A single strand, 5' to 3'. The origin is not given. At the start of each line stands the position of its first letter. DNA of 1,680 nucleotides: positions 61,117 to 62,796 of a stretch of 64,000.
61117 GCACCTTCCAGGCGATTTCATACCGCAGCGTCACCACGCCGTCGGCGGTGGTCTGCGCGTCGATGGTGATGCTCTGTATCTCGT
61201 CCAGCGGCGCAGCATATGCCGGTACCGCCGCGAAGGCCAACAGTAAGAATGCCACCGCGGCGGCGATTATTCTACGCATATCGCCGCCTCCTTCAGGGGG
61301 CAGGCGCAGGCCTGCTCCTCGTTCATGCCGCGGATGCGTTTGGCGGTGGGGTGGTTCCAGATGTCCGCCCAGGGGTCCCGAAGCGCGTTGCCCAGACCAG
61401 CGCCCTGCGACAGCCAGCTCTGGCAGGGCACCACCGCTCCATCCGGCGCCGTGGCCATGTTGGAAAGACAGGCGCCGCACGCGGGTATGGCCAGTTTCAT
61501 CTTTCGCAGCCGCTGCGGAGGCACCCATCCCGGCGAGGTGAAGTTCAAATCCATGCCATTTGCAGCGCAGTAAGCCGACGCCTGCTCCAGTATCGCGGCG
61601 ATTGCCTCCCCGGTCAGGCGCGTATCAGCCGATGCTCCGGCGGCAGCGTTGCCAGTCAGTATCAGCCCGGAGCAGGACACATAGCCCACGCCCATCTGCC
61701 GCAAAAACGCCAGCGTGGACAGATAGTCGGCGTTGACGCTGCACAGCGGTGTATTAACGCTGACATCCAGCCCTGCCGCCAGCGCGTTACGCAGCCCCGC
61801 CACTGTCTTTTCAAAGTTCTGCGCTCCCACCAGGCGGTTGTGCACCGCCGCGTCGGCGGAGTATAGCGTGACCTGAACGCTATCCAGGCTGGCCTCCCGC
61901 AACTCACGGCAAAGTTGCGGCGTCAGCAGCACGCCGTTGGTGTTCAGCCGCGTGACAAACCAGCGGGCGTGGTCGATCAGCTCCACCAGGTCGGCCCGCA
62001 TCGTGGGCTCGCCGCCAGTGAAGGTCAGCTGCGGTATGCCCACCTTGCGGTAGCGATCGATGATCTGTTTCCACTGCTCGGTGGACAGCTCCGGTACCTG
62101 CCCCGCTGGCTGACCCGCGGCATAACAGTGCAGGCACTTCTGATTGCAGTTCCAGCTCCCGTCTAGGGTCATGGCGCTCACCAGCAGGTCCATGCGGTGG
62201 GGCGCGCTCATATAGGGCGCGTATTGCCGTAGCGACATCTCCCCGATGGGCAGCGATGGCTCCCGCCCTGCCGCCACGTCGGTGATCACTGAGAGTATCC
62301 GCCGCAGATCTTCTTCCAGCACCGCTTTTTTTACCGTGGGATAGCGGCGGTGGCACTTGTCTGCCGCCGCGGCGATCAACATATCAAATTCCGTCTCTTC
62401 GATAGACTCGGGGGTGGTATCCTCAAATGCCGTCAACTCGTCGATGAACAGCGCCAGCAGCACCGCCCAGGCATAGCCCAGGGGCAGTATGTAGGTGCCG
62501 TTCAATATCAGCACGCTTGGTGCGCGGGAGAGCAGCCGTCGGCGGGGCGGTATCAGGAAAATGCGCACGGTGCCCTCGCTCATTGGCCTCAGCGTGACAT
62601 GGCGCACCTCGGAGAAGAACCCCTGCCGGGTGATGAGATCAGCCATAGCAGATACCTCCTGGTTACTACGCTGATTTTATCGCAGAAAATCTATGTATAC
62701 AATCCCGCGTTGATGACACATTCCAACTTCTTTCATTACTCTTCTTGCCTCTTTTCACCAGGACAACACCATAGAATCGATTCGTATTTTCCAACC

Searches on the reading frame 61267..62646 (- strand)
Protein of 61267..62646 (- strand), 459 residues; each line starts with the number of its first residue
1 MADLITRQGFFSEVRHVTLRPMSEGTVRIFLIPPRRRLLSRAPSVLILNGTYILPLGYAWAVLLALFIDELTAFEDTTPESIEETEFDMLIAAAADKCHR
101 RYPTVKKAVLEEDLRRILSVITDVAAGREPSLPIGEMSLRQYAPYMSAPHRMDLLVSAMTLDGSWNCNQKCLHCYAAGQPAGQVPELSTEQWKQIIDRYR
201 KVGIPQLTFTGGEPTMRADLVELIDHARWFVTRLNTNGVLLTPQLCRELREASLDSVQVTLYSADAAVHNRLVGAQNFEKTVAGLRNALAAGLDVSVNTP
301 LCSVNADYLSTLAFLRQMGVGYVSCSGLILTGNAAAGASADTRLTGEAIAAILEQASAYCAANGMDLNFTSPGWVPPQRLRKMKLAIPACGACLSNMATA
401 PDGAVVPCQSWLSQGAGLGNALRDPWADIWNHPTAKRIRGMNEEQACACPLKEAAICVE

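Call 61: find_encoding_contigs(protein=window:61267-62646:-, flank=10000, max_places=3)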
Protein window:61267-62646:- (459 aa): 8 contigs read that carry it; 3 places shown.
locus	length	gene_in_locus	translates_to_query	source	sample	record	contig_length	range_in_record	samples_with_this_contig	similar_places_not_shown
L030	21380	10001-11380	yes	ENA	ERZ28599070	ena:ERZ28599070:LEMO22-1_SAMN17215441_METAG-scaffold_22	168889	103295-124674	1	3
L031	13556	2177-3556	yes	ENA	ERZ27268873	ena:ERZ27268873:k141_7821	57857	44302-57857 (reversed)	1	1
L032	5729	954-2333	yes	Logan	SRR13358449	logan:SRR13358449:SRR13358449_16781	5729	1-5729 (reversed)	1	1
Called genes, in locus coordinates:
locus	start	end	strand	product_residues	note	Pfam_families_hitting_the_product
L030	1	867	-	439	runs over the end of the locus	PF00152:tRNA-synt_2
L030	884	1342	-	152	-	PF04299:FMN_bind_2 (faint), PF01243:PNPOx_N, PF12900:Pyridox_ox_2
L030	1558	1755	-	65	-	-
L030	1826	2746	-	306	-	PF02274:ADI (weak), PF19420:DDAH_eukar, PF02274:ADI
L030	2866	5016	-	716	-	PF09371:Tex_N, PF22706:Tex_central_region, PF16921:Tex_YqgF, PF14639:YqgF (weak), PF12836:HHH_3, PF17674:HHH_9, PF00575:S1, PF23459:S1_RRP5, +1 more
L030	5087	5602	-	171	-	-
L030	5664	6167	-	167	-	-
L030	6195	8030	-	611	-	PF00664:ABC_membrane, PF00005:ABC_tran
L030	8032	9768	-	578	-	PF00664:ABC_membrane, PF00005:ABC_tran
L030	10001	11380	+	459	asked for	PF04055:Radical_SAM, PF13353:Fer4_12 (weak), PF13186:SPASM (weak)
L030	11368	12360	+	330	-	-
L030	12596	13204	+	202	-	-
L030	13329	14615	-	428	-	PF07690:MFS_1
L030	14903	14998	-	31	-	-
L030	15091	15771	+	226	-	PF00440:TetR_N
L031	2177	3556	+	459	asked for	PF04055:Radical_SAM, PF13353:Fer4_12 (weak), PF13186:SPASM (weak)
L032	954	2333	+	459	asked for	PF04055:Radical_SAM, PF13353:Fer4_12 (weak), PF13186:SPASM (weak)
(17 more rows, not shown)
